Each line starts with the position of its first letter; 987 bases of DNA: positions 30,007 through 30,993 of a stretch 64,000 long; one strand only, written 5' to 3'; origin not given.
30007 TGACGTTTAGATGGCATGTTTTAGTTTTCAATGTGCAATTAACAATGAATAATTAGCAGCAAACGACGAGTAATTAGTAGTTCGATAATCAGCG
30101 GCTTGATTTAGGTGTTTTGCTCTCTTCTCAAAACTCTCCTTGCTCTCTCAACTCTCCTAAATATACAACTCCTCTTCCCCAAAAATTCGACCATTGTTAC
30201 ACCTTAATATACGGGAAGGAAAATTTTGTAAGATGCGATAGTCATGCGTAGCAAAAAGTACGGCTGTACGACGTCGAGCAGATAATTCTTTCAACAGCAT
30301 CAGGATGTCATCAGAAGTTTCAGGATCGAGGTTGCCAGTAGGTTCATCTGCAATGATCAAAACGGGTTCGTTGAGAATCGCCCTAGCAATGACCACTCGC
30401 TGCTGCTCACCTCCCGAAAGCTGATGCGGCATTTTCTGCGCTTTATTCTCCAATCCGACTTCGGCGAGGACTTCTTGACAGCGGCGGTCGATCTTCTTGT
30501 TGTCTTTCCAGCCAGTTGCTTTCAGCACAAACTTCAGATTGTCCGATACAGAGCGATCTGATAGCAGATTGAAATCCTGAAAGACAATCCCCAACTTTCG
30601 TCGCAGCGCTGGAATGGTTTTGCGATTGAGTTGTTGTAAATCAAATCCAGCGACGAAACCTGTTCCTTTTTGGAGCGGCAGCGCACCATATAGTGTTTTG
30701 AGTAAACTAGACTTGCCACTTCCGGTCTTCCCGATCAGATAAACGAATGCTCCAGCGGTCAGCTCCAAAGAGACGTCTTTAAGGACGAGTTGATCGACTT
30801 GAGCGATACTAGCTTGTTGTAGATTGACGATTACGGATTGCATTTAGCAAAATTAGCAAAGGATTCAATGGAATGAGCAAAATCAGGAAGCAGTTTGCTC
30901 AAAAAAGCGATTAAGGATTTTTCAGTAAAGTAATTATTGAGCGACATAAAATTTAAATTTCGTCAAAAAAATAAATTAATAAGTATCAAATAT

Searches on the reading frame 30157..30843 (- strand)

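Call 18: search_protein_families(library=pfam, proteins=[window:30157-30843:-])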
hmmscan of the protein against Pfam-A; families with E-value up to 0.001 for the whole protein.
window:30157-30843:- (228 aa): 5 families
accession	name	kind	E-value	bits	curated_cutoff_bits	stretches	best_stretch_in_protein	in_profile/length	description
PF00005.33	ABC_tran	-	2e-33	116.3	25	1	21-169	1-136/137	ABC transporter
PF13304.12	AAA_21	-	3.8e-07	30.9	27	0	160-204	260-302/304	AAA domain, putative AbiEii toxin, Type IV TA system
PF13401.12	AAA_22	-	4.7e-06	27.4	27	1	32-198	6-121/130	AAA domain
PF02463.25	SMC_N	-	0.00027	20.9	40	0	31-206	24-203/220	RecF/RecN/SMC N terminal domain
PF13191.12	AAA_16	-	0.0004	21.4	32.6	1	32-189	25-161/167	AAA ATPase domain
